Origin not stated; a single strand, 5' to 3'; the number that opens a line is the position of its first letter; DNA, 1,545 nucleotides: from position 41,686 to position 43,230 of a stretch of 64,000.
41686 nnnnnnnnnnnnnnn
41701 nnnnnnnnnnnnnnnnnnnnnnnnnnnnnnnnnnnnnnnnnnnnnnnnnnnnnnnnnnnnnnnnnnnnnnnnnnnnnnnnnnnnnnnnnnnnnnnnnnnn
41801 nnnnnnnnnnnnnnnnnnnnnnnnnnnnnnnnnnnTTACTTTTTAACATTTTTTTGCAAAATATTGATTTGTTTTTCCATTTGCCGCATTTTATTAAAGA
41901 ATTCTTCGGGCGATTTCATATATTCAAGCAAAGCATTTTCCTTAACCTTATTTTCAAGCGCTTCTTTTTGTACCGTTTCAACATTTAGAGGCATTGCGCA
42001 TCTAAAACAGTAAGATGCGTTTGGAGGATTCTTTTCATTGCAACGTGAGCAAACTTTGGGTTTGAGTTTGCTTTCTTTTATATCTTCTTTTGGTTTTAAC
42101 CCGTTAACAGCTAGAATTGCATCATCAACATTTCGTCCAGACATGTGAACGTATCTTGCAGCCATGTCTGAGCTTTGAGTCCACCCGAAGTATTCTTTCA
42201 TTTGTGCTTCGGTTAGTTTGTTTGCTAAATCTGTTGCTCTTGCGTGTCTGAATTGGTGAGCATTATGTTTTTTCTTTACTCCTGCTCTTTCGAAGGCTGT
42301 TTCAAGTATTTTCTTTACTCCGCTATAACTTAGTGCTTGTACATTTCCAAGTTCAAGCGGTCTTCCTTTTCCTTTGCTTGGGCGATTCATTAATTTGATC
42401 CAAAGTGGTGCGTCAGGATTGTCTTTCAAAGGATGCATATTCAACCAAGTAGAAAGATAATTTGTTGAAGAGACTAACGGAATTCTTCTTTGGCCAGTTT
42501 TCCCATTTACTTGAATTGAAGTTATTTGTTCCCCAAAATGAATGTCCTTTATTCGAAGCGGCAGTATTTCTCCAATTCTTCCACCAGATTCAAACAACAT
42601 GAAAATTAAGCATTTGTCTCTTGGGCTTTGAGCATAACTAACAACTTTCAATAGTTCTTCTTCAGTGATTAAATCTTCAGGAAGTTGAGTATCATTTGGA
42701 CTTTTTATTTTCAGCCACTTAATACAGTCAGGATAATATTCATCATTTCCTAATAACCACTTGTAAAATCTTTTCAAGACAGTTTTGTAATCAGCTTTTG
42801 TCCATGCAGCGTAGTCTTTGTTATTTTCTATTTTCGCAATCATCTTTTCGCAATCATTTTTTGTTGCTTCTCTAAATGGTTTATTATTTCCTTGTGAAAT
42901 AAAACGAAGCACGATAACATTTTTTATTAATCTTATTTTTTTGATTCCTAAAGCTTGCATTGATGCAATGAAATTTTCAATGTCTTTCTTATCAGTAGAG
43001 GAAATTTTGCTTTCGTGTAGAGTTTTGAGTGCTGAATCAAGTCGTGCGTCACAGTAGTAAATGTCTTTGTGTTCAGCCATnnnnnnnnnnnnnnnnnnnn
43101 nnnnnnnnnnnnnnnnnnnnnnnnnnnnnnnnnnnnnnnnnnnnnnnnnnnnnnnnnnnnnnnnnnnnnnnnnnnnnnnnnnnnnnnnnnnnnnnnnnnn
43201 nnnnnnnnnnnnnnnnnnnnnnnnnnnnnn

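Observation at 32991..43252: ~10-kb integrase-bearing island inserted at tRNA-Tyr with a 14-nt att-like direct repeat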

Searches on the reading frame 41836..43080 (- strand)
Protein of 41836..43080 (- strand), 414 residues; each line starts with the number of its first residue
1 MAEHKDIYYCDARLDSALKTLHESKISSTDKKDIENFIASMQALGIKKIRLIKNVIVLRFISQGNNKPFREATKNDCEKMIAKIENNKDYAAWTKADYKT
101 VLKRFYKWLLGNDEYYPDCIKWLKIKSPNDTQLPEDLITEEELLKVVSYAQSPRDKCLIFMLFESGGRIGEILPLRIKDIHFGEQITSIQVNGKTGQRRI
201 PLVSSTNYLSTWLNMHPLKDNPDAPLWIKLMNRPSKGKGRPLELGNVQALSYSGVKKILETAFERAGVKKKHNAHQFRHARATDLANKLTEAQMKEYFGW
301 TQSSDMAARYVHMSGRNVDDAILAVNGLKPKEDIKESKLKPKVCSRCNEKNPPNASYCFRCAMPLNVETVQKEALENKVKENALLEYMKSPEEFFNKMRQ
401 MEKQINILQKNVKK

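Call 14: search_protein_families(library=pfam, max_evalue=0.01, proteins=[window:41836-43080:-])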
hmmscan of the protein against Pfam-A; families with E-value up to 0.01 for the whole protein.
window:41836-43080:- (414 aa): 6 families
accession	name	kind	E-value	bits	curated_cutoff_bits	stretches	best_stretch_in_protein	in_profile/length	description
PF00589.27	Phage_integrase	-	1.7e-18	67.4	27.1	1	141-313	9-168/172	Phage integrase family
PF13495.12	Phage_int_SAM_4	-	0.00012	22.9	27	1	57-113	26-82/85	Phage integrase, N-terminal SAM-like domain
PF13240.11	Zn_Ribbon_1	-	0.00065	19.9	25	1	344-365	2-23/23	zinc-ribbon domain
PF12773.13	DZR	-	0.0011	19.6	27.3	1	338-361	21-44/45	Double zinc ribbon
PF02899.23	Phage_int_SAM_1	-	0.0029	18.3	22.3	0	58-110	30-80/83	Phage integrase, N-terminal SAM-like domain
PF00641.23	Zn_ribbon_RanBP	-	0.0075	16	27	0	344-361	7-24/30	Zn-finger in Ran binding protein and others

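Call 16: find_encoding_contigs(protein=window:41836-43080:-, flank=10000, max_places=8)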
Protein window:41836-43080:- (414 aa): 1 contig read that carries it; 1 place shown.
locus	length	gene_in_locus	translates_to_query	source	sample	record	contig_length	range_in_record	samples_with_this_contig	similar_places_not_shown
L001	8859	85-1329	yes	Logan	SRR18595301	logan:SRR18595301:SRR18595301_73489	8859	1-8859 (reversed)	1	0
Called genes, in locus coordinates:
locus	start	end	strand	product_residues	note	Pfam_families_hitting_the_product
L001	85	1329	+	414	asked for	PF00589:Phage_integrase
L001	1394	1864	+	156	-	-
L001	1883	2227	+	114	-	-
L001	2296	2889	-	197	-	-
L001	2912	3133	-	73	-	PF25213:HVO_A0261_N (weak), PF12840:HTH_20 (weak)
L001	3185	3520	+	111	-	-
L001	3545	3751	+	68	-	-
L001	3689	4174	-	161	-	-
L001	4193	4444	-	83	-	-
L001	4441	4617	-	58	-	-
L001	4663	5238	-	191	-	-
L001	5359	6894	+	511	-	-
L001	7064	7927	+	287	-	-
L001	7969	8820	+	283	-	-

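Call 21: find_homologous_proteins(query=window:41836-43080:-, max_evalue=1e-10)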
Query window:41836-43080:- (414 aa): 775 proteins with E <= 1e-10 among 6382 candidates; the best 120 are listed.
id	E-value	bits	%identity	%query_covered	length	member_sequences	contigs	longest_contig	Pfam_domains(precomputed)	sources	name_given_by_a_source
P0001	6.6e-279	942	100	100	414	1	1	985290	PF00589.28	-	-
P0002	8.2e-253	857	90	99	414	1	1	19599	PF00589.28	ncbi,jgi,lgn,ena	ncbi:MAG: site-specific integrase [archaeon]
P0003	2.5e-246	835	88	100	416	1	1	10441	PF00589.28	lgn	-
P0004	1.0e-243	827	87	100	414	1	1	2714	PF00589.28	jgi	-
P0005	5.1e-228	775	83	100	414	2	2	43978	PF00589.28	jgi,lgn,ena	-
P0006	1.9e-189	648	69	100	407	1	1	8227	PF13495.13,PF00589.28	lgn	-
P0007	4.5e-148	512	58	98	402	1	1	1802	PF00589.28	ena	-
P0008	1.3e-126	441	52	95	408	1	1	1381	PF24463.2,PF00589.28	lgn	-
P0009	1.3e-124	434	53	89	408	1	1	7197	PF00589.28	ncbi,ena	-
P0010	1.7e-123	431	51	89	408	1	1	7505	PF00589.28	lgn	-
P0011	3.0e-121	423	49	97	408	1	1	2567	PF00589.28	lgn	-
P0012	5.2e-120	419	51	94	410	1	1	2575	PF00589.28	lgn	-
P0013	1.3e-117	411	50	95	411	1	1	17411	PF00589.28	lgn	-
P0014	4.5e-116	406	52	94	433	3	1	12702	PF00589.28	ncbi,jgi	-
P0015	6.5e-115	402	49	99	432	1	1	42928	PF00589.28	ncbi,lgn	-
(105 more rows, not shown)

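Call 22: find_encoding_contigs(protein=P0002, flank=10000, max_places=4)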
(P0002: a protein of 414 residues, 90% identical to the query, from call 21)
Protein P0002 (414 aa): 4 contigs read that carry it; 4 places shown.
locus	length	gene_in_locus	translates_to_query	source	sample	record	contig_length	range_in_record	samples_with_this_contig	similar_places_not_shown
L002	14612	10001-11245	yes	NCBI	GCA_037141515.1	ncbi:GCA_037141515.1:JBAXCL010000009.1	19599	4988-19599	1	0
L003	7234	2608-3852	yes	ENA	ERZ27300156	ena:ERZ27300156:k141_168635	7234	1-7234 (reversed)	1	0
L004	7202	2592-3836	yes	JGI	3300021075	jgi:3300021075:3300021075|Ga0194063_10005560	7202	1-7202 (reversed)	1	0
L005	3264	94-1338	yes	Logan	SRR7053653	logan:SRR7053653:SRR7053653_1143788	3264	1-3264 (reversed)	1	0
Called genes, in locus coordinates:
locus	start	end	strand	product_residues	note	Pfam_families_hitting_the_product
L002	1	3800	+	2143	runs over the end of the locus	-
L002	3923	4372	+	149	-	PF10869:DUF2666 (weak)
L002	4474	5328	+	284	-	PF01569:PAP2, PF14378:PAP2_3 (weak), PF22778:VCPO_2nd (faint)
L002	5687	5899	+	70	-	-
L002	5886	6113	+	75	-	PF07927:HicA_toxin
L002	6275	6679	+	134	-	-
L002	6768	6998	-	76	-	-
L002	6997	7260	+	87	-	-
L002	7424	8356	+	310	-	PF02661:Fic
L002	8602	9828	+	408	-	PF13173:AAA_14, PF13635:DUF4143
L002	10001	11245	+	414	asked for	PF00589:Phage_integrase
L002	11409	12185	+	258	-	-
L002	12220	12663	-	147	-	PF06056:Terminase_5 (faint)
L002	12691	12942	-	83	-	-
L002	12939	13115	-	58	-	-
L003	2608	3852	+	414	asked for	PF00589:Phage_integrase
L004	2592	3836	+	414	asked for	PF00589:Phage_integrase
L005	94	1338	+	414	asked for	PF00589:Phage_integrase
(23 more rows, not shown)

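Call 23: find_encoding_contigs(protein=P0005, flank=10000, max_places=4)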
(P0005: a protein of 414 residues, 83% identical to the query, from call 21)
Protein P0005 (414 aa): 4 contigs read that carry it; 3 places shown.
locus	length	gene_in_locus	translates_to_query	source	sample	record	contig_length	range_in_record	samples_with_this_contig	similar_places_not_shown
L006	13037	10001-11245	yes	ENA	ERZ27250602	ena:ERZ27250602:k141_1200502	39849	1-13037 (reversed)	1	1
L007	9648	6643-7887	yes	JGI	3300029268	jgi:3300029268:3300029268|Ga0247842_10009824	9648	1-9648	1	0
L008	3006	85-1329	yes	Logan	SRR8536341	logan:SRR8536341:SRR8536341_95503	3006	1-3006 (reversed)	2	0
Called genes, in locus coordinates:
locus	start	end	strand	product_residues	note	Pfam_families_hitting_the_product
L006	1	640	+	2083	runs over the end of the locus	PF13620:CarboxypepD_reg (faint)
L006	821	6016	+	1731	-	-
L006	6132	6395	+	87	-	-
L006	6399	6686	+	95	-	-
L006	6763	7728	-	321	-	PF04055:Radical_SAM, PF08608:Wyosine_form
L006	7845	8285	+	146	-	PF10869:DUF2666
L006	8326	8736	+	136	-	-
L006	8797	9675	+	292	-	PF01569:PAP2, PF14378:PAP2_3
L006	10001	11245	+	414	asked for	PF00589:Phage_integrase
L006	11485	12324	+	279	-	-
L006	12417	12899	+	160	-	-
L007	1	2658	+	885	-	?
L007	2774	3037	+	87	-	-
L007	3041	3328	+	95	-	-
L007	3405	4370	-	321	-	PF04055:Radical_SAM, PF08608:Wyosine_form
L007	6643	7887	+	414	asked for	PF00589:Phage_integrase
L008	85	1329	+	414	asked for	PF00589:Phage_integrase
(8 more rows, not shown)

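Call 24: find_encoding_contigs(protein=P0003, flank=10000, max_places=4)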
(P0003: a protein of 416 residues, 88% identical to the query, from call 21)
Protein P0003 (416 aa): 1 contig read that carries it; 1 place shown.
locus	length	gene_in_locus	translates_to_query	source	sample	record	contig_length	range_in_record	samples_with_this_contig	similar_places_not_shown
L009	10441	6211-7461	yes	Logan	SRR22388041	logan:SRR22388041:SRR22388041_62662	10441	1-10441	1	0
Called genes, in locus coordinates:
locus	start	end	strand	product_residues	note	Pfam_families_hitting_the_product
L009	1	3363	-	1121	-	?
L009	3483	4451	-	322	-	PF04055:Radical_SAM, PF08608:Wyosine_form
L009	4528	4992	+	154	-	PF10869:DUF2666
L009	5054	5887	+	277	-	PF01569:PAP2, PF14378:PAP2_3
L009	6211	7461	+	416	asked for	PF00589:Phage_integrase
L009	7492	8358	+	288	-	-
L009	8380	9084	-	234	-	-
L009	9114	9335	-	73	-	PF25213:HVO_A0261_N (weak), PF12840:HTH_20 (weak)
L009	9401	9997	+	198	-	-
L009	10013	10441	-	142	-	?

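Call 39: search_protein_families(library=phrogs, max_evalue=0.01, proteins=[window:41836-43080:-])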
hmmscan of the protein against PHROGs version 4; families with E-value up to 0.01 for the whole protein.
window:41836-43080:- (414 aa): 2 families
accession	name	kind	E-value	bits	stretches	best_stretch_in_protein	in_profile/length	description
phrog_1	-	integration and excision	2e-24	87.8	1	36-368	172-477/611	integrase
phrog_216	-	integration and excision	5.9e-21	75.8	1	125-329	43-241/301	integrase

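Call 40: search_protein_families(library=ncbifam, max_evalue=0.01, proteins=[window:41836-43080:-])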
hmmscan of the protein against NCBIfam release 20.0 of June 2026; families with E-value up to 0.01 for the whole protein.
window:41836-43080:- (414 aa): 11 families
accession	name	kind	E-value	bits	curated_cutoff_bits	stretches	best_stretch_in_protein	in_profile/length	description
NF040815.2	recomb_XerA_Arch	equivalog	1.7e-23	83.6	220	1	56-289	23-230/263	site-specific tyrosine recombinase/integron integrase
TIGR02224.1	recomb_XerC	equivalog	7.7e-20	71.4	335.15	1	59-288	30-252/295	tyrosine recombinase XerC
TIGR02225.1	recomb_XerD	equivalog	3.3e-18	66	329.6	1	65-288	35-249/290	site-specific tyrosine recombinase XerD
NF001399.0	PRK00283.1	subfamily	4.4e-15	55.7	279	1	65-288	44-258/300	tyrosine recombinase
TIGR02249.1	integrase_gron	subfamily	5e-15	55.7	265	1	56-202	25-165/315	integron integrase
NF003462.0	PRK05084.1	equivalog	2.1e-10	39.9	267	1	152-322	194-353/360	tyrosine recombinase XerS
NF002331.0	PRK01287.1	subfamily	8.7e-10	38.1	371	1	86-285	91-284/365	site-specific tyrosine recombinase XerC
NF007371.0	PRK09871.1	subfamily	5.2e-06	26.1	222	0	144-188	16-61/198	tyrosine-type DNA invertase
NF011946.0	PRK15417.1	equivalog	3.2e-05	23.2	435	1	76-200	60-177/337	integron integrase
NF007370.0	PRK09870.1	subfamily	4.1e-05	23.3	221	1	142-299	20-166/200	tyrosine-type DNA invertase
NF003161.0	PRK04136.1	equivalog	4.5e-05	22.9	54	1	334-362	7-35/49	50S ribosomal protein L40e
